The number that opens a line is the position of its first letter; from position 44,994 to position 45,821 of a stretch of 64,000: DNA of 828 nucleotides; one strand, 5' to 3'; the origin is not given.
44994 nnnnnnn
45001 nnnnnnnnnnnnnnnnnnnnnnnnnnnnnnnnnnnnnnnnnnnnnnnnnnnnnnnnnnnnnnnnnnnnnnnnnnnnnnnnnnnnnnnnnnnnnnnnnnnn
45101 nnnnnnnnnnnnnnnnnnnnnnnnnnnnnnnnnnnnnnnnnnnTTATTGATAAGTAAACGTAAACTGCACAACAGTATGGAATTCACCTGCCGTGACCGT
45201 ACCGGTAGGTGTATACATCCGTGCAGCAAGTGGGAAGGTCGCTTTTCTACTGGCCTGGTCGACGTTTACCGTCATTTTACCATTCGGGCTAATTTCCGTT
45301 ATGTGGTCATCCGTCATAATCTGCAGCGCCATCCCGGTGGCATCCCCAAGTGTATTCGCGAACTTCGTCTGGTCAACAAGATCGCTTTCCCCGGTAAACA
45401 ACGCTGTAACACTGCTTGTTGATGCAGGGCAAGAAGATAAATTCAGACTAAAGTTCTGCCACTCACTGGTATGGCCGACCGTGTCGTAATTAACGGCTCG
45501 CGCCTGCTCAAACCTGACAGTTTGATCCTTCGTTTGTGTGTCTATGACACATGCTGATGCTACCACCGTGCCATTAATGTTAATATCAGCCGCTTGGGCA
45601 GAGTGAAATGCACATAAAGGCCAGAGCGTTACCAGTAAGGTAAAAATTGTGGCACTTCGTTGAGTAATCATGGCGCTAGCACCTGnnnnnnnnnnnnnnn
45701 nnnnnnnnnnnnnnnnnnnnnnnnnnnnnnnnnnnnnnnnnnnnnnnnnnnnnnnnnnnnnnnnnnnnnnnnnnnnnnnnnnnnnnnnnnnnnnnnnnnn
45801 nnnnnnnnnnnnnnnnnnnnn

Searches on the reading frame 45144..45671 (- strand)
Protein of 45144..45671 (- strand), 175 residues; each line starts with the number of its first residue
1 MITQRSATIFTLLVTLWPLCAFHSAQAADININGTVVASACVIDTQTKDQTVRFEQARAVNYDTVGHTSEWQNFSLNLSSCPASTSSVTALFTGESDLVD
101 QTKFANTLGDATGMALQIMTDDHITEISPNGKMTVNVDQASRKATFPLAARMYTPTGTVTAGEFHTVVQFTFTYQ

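Call 4: search_protein_families(library=pfam, proteins=[window:45144-45671:-])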
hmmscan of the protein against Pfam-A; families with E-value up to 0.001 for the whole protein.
window:45144-45671:- (175 aa): 1 family
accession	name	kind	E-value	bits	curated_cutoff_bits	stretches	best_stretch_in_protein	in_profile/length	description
PF00419.26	Fimbrial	-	4e-15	56.8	25.6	1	30-175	1-151/151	Fimbrial protein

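Call 28: list_cluster_members(proteins=[window:45144-45671:-, window:45686-46210:-, window:46217-47257:-, window:47241-49814:-, window:49844-50521:-, window:50596-51129:-, window:51485-52294:+, window:43844-45085:+])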
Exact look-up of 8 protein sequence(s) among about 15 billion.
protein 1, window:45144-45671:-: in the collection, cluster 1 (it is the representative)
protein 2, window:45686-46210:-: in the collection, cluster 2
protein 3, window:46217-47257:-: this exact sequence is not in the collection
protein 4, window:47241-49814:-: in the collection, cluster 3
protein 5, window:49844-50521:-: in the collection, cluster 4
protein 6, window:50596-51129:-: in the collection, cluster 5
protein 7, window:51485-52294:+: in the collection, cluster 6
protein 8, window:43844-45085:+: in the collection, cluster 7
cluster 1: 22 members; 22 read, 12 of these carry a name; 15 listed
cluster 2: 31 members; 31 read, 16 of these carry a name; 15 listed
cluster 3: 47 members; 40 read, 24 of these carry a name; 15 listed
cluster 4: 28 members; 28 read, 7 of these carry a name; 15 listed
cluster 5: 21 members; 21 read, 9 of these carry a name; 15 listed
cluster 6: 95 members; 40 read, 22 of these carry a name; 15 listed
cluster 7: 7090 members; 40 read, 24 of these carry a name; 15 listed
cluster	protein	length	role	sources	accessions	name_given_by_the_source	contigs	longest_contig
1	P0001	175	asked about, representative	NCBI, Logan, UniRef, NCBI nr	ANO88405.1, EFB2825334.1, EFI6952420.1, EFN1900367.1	type 1 fimbrial protein [Escherichia coli] | Type 1 fimbrial protein n=1 Tax=Escherichia coli TaxID=562 RepID=A0AAI9FD88_ECOLX | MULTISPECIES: fimbrial protein [Escherichia]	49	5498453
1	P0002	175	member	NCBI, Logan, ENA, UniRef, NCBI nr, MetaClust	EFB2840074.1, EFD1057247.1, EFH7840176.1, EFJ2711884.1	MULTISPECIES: fimbrial protein [Escherichia] | fimbrial protein n=1 Tax=Escherichia TaxID=561 RepID=UPI0002BA846D | status=active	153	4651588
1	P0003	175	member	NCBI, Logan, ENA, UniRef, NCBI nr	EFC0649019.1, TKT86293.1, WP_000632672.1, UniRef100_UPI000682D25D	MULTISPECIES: fimbrial protein [unclassified Escherichia] | fimbrial protein n=1 Tax=unclassified Escherichia TaxID=2608889 RepID=UPI000682D25D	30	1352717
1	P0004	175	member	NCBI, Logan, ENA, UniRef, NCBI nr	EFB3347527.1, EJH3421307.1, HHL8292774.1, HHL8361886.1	fimbrial protein [Escherichia coli H605] | Fimbrial protein n=2 Tax=Escherichia TaxID=561 RepID=A0AAJ3P1E2_ECOLX | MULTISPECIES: fimbrial protein [Escherichia]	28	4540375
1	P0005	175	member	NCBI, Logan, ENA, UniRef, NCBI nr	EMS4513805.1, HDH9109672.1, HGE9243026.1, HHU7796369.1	TPA: fimbrial protein [Escherichia coli] | fimbrial protein n=1 Tax=Escherichia coli TaxID=562 RepID=UPI001849A015 | type 1 fimbrial protein [Escherichia coli]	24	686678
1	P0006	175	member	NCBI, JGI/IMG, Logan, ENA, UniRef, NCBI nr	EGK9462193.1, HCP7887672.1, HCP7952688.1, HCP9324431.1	type 1 fimbrial protein [Escherichia coli] | minor fimbrial subunit | fimbrial protein n=1 Tax=Escherichia coli TaxID=562 RepID=UPI0017FD350C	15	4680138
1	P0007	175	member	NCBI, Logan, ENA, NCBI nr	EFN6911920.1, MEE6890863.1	type 1 fimbrial protein [Escherichia coli O10]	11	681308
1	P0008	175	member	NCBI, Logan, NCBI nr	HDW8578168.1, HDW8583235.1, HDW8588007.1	TPA: type 1 fimbrial protein [Escherichia coli] | type 1 fimbrial protein [Escherichia coli]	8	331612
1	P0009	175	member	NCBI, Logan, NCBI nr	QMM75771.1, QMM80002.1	type 1 fimbrial protein [Escherichia coli]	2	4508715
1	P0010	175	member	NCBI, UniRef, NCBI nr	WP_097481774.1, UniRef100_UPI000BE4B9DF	fimbrial protein [Escherichia coli] | fimbrial protein n=1 Tax=Escherichia coli TaxID=562 RepID=UPI000BE4B9DF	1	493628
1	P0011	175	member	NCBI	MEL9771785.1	type 1 fimbrial protein [Escherichia coli]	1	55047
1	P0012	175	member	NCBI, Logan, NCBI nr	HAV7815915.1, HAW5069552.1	TPA: type 1 fimbrial protein [Escherichia coli] | type 1 fimbrial protein [Escherichia coli]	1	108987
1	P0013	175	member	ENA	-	-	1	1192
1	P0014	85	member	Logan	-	-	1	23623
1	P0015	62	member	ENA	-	-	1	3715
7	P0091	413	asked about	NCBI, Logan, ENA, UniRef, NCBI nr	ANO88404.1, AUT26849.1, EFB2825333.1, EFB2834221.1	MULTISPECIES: beta-ketoacyl-ACP synthase II [Escherichia] | 3-oxoacyl-[acyl-carrier-protein] synthase 2 n=4 Tax=Escherichia TaxID=561 ...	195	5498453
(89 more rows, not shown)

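Call 29: find_encoding_contigs(protein=P0001, flank=10000, max_places=6)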
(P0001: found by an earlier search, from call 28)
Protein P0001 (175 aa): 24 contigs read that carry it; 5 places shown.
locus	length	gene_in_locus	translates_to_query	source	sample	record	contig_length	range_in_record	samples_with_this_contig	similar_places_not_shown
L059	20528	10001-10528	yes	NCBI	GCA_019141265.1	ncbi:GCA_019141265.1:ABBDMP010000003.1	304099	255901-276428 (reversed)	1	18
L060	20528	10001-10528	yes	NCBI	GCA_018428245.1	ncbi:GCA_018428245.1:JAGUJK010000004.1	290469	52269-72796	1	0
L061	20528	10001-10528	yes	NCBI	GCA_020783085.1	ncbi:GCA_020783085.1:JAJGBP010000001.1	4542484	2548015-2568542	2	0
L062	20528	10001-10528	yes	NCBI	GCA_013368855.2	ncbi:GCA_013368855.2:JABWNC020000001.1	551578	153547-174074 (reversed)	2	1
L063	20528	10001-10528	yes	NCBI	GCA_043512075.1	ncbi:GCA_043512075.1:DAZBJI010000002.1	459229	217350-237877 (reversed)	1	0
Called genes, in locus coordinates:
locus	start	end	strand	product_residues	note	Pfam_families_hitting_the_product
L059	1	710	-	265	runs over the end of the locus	PF01026:TatD_DNase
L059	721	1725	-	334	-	PF13177:DNA_pol3_delta2, PF21500:HolB_lid, PF09115:DNApol3-delta_C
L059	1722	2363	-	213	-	PF02223:Thymidylate_kin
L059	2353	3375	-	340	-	PF02618:YceG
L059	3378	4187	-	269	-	PF01063:Aminotran_4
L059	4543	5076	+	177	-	PF00419:Fimbrial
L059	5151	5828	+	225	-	PF00345:PapD_N, PF02753:PapD_C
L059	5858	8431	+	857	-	PF13954:PapC_N, PF00577:Usher, PF13953:PapC_C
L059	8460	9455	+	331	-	-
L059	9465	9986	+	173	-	PF00419:Fimbrial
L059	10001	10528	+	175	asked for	PF00419:Fimbrial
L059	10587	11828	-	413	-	PF00109:ketoacyl-synt, PF00108:Thiolase_N (weak), PF02801:Ketoacyl-synt_C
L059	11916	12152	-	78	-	PF14573:PP-binding_2 (weak), PF00550:PP-binding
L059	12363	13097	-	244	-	PF00106:adh_short, PF01370:Epimerase (weak), PF08659:KR, PF13460:NAD_binding_10 (weak), PF13561:adh_short_C2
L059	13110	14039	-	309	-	PF00698:Acyl_transf_1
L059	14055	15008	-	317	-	PF00108:Thiolase_N (weak), PF08545:ACP_syn_III, PF08541:ACP_syn_III_C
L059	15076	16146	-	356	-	PF02504:FA_synthesis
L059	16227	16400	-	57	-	PF01783:Ribosomal_L32p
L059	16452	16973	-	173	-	PF02620:YceD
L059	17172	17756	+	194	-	PF02545:Maf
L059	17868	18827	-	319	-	PF01479:S4, PF00849:PseudoU_synth_2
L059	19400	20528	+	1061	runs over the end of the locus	PF00575:S1, PF10150:RNase_E_G, PF20833:RNase_E_G_Thio, PF12111:PNPase_C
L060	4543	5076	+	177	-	PF00419:Fimbrial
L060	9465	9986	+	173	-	PF00419:Fimbrial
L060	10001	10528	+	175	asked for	PF00419:Fimbrial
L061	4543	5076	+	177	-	PF00419:Fimbrial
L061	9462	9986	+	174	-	PF00419:Fimbrial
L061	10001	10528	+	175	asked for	PF00419:Fimbrial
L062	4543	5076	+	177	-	PF00419:Fimbrial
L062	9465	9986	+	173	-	PF00419:Fimbrial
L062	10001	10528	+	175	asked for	PF00419:Fimbrial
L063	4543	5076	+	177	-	PF00419:Fimbrial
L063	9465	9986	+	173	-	PF00419:Fimbrial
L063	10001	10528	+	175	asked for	PF00419:Fimbrial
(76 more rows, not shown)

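Call 30: find_encoding_contigs(protein=P0002, flank=10000, max_places=8)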
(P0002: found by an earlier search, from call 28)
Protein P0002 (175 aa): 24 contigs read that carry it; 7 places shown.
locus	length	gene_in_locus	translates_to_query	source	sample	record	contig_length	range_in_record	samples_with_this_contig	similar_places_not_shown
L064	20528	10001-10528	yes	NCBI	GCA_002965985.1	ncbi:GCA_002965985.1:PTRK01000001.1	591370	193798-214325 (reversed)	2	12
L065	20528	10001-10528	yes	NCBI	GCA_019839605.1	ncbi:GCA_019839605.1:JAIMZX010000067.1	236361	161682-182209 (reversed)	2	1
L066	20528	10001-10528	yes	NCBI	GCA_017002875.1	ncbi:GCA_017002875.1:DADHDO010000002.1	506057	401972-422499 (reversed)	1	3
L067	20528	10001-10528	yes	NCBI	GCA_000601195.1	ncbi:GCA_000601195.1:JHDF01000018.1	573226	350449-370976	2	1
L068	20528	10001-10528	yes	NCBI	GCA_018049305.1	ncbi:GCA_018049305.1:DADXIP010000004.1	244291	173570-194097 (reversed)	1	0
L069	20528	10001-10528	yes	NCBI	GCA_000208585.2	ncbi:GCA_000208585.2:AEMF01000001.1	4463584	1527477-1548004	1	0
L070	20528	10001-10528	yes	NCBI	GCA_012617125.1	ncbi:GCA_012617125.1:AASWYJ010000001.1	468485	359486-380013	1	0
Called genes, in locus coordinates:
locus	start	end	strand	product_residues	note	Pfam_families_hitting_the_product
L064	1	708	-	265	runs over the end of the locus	PF01026:TatD_DNase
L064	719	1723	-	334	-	PF13177:DNA_pol3_delta2, PF21500:HolB_lid, PF09115:DNApol3-delta_C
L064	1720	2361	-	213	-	PF02223:Thymidylate_kin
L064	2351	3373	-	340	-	PF02618:YceG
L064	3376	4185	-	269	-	PF01063:Aminotran_4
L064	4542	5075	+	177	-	PF00419:Fimbrial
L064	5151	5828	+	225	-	PF00345:PapD_N, PF02753:PapD_C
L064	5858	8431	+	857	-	PF13954:PapC_N, PF00577:Usher, PF13953:PapC_C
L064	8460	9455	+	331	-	-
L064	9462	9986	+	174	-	PF00419:Fimbrial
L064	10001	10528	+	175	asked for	PF00419:Fimbrial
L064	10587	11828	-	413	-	PF00109:ketoacyl-synt, PF00108:Thiolase_N (weak), PF02801:Ketoacyl-synt_C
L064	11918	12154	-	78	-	PF14573:PP-binding_2 (weak), PF00550:PP-binding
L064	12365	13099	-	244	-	PF00106:adh_short, PF01370:Epimerase (weak), PF08659:KR, PF13460:NAD_binding_10 (weak), PF13561:adh_short_C2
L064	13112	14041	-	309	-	PF00698:Acyl_transf_1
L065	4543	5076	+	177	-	PF00419:Fimbrial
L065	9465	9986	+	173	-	PF00419:Fimbrial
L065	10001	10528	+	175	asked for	PF00419:Fimbrial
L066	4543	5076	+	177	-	PF00419:Fimbrial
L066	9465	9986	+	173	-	PF00419:Fimbrial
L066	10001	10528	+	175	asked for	PF00419:Fimbrial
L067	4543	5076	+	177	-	PF00419:Fimbrial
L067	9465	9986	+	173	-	PF00419:Fimbrial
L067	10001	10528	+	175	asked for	PF00419:Fimbrial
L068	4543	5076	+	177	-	PF00419:Fimbrial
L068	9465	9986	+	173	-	PF00419:Fimbrial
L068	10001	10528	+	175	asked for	PF00419:Fimbrial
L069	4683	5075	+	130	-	PF00419:Fimbrial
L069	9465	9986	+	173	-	PF00419:Fimbrial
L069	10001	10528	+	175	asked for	PF00419:Fimbrial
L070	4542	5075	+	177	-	PF00419:Fimbrial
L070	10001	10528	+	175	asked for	PF00419:Fimbrial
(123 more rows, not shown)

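Call 43: find_encoding_contigs(protein=P0091, flank=4000, max_places=10)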
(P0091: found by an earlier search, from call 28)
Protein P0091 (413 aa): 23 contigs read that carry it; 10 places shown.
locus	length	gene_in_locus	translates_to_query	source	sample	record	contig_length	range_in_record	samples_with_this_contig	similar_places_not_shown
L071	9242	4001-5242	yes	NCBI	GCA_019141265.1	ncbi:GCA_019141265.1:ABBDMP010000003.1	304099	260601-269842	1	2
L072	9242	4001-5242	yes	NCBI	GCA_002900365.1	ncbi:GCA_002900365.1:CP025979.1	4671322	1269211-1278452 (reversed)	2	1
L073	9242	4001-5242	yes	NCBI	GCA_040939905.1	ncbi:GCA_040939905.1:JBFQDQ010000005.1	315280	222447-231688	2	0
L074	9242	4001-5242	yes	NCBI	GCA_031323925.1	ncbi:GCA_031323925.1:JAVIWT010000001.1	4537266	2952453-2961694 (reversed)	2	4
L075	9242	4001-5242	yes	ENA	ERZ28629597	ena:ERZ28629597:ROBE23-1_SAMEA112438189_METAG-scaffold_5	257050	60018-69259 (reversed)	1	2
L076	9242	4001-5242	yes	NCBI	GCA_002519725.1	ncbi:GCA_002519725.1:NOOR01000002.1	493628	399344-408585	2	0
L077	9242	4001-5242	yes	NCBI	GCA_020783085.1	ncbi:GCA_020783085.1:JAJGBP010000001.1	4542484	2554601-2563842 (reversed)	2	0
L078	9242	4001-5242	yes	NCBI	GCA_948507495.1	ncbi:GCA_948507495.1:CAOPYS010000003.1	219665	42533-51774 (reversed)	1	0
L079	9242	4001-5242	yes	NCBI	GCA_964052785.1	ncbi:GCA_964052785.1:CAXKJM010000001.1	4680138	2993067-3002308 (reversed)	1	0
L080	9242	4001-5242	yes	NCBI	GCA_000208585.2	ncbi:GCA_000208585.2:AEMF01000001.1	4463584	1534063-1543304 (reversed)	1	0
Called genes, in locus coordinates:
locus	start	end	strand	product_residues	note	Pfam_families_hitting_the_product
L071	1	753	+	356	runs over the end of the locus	PF02504:FA_synthesis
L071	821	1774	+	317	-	PF00108:Thiolase_N (weak), PF08545:ACP_syn_III, PF08541:ACP_syn_III_C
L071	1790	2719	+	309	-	PF00698:Acyl_transf_1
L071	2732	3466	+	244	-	PF00106:adh_short, PF01370:Epimerase (weak), PF08659:KR, PF13460:NAD_binding_10 (weak), PF13561:adh_short_C2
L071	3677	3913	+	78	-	PF14573:PP-binding_2 (weak), PF00550:PP-binding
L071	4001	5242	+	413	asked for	PF00109:ketoacyl-synt, PF00108:Thiolase_N (weak), PF02801:Ketoacyl-synt_C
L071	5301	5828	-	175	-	PF00419:Fimbrial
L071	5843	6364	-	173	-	PF00419:Fimbrial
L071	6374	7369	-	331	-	-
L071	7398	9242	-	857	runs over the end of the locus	PF13954:PapC_N, PF00577:Usher, PF13953:PapC_C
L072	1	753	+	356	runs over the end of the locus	PF02504:FA_synthesis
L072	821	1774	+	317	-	PF00108:Thiolase_N (weak), PF08545:ACP_syn_III, PF08541:ACP_syn_III_C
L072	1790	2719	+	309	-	PF00698:Acyl_transf_1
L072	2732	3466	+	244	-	PF00106:adh_short, PF01370:Epimerase (weak), PF08659:KR, PF13460:NAD_binding_10 (weak), PF13561:adh_short_C2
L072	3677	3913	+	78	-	PF14573:PP-binding_2 (weak), PF00550:PP-binding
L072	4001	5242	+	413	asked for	PF00109:ketoacyl-synt, PF00108:Thiolase_N (weak), PF02801:Ketoacyl-synt_C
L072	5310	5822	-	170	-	PF00419:Fimbrial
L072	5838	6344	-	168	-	PF00419:Fimbrial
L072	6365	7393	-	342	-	PF00419:Fimbrial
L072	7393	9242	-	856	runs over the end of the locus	PF13954:PapC_N, PF00577:Usher, PF13953:PapC_C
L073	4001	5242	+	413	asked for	PF00109:ketoacyl-synt, PF00108:Thiolase_N (weak), PF02801:Ketoacyl-synt_C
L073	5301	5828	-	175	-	PF00419:Fimbrial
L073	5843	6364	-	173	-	PF00419:Fimbrial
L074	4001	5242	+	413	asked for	PF00109:ketoacyl-synt, PF00108:Thiolase_N (weak), PF02801:Ketoacyl-synt_C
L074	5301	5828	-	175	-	PF00419:Fimbrial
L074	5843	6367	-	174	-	PF00419:Fimbrial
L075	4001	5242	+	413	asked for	PF00109:ketoacyl-synt, PF00108:Thiolase_N (weak), PF02801:Ketoacyl-synt_C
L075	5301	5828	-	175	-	PF00419:Fimbrial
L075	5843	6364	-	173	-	PF00419:Fimbrial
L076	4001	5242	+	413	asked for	PF00109:ketoacyl-synt, PF00108:Thiolase_N (weak), PF02801:Ketoacyl-synt_C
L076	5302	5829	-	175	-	PF00419:Fimbrial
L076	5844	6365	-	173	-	PF00419:Fimbrial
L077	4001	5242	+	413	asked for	PF00109:ketoacyl-synt, PF00108:Thiolase_N (weak), PF02801:Ketoacyl-synt_C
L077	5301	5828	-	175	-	PF00419:Fimbrial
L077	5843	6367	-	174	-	PF00419:Fimbrial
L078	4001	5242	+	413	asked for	PF00109:ketoacyl-synt, PF00108:Thiolase_N (weak), PF02801:Ketoacyl-synt_C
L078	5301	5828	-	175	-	PF00419:Fimbrial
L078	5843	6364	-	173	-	PF00419:Fimbrial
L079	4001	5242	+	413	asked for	PF00109:ketoacyl-synt, PF00108:Thiolase_N (weak), PF02801:Ketoacyl-synt_C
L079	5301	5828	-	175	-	PF00419:Fimbrial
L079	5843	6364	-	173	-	PF00419:Fimbrial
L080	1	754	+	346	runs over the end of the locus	PF02504:FA_synthesis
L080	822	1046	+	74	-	-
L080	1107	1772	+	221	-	PF08545:ACP_syn_III, PF08541:ACP_syn_III_C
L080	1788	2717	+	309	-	PF00698:Acyl_transf_1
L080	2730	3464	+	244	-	PF00106:adh_short, PF01370:Epimerase (weak), PF08659:KR, PF13460:NAD_binding_10 (weak), PF13561:adh_short_C2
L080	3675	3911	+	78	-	PF14573:PP-binding_2 (weak), PF00550:PP-binding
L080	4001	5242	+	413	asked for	PF00109:ketoacyl-synt, PF00108:Thiolase_N (weak), PF02801:Ketoacyl-synt_C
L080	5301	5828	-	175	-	PF00419:Fimbrial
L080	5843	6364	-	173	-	PF00419:Fimbrial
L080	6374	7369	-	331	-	-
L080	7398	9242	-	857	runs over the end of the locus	PF13954:PapC_N, PF00577:Usher, PF13953:PapC_C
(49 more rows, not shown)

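Call 44: find_encoding_contigs(protein=L072:5310-5822:-, flank=10000, max_places=5)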
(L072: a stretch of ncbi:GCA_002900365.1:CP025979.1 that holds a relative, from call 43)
Protein L072:5310-5822:- (170 aa): 24 contigs read that carry it; 5 places shown.
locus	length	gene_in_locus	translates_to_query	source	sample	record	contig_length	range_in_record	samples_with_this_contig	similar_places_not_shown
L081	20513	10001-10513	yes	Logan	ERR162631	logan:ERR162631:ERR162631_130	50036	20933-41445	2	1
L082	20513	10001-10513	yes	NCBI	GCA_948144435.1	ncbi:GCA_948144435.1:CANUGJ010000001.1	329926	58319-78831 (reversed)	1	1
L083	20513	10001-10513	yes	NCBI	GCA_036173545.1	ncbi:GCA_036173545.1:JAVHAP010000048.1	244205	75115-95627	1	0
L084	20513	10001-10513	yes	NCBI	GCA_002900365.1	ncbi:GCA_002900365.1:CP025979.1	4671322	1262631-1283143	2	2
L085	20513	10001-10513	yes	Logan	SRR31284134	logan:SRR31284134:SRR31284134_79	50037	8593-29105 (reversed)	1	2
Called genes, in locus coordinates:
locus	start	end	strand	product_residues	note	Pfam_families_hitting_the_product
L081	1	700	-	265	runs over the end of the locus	PF01026:TatD_DNase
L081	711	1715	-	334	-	PF13177:DNA_pol3_delta2, PF21500:HolB_lid, PF09115:DNApol3-delta_C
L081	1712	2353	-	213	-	PF02223:Thymidylate_kin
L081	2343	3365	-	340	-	PF02618:YceG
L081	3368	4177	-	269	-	PF01063:Aminotran_4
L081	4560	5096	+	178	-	PF00419:Fimbrial, PF16970:FimA (weak)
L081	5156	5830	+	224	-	PF00345:PapD_N, PF02753:PapD_C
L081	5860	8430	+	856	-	PF13954:PapC_N, PF00577:Usher, PF13953:PapC_C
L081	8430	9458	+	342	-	PF00419:Fimbrial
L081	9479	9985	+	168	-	PF00419:Fimbrial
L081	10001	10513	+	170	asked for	PF00419:Fimbrial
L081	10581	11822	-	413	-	PF00109:ketoacyl-synt, PF00108:Thiolase_N (weak), PF02801:Ketoacyl-synt_C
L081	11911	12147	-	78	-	PF14573:PP-binding_2 (weak), PF00550:PP-binding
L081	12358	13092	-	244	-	PF00106:adh_short, PF01370:Epimerase (weak), PF08659:KR, PF13460:NAD_binding_10 (weak), PF13561:adh_short_C2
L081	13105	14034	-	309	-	PF00698:Acyl_transf_1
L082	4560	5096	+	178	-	PF00419:Fimbrial, PF16970:FimA (weak)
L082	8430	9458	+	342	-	PF00419:Fimbrial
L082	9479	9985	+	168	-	PF00419:Fimbrial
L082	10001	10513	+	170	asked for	PF00419:Fimbrial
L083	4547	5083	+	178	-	PF00419:Fimbrial, PF16970:FimA (weak)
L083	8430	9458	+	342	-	PF00419:Fimbrial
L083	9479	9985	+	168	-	PF00419:Fimbrial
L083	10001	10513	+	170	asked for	PF00419:Fimbrial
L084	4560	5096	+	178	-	PF00419:Fimbrial, PF16970:FimA (weak)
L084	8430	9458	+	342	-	PF00419:Fimbrial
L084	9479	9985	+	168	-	PF00419:Fimbrial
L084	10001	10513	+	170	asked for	PF00419:Fimbrial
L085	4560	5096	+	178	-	PF00419:Fimbrial, PF16970:FimA (weak)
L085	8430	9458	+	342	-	PF00419:Fimbrial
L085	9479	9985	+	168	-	PF00419:Fimbrial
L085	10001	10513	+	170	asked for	PF00419:Fimbrial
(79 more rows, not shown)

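Call 50: search_protein_families(library=ncbifam, proteins=[window:45144-45671:-], max_evalue=0.001)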
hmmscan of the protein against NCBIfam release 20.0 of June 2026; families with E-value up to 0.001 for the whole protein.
window:45144-45671:- (175 aa): 19 families
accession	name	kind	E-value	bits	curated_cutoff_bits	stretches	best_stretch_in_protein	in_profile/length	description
NF052363.1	FimG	equivalog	1.7e-31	109.2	220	1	14-174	10-166/166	type 1 fimbrial minor subunit FimG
NF052362.1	FimF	equivalog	2.4e-19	69.5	200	1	12-175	7-175/175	type 1 fimbrial adaptor subunit FimF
NF011821.1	PRK15293.1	equivalog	3.6e-18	65.9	300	1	20-175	27-185/185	fimbrial protein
NF011734.0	PRK15187.1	equivalog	5.5e-12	45.7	247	1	28-174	32-179/180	fimbrial protein BcfA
NF011741.1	PRK15194.1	equivalog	8.7e-12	45.4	140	1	24-172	29-182/185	type 1 fimbrial major subunit FimA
NF011738.0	PRK15191.1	equivalog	9.7e-12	45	238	1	22-174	15-171/172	fimbrial protein BcfF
NF011737.0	PRK15190.1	equivalog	1.1e-11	44.8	240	1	19-174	15-180/181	fimbrial protein BcfE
NF011817.0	PRK15289.1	equivalog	5.5e-10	39.3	203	1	23-174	21-188/190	chaperone-usher fimbrial major subunit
NF011756.0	PRK15209.1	equivalog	2.3e-09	37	221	1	25-175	21-174/174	long polar fimbrial major subunit LpfA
NF011747.0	PRK15200.1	equivalog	4.2e-09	36.1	210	1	10-174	8-176/177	type 1 fimbrial protein subunit FimI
NF011752.0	PRK15205.1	equivalog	4.7e-09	36.3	169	1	25-174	27-175/176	long polar fimbrial protein LpfE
NF007402.0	PRK09934.1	equivalog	6e-09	35.9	168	1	22-139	21-136/171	fimbria assembly protein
NF052361.1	FimI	equivalog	3.7e-08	33.2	300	1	28-175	30-179/179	type 1 fimbrial minor subunit FimI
NF011828.0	PRK15300.1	equivalog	7.5e-08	32.5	229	1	9-163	10-167/179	fimbrial protein StiA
NF011757.0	PRK15210.1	equivalog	2.7e-07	30.9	241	1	28-174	35-193/194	fimbrial protein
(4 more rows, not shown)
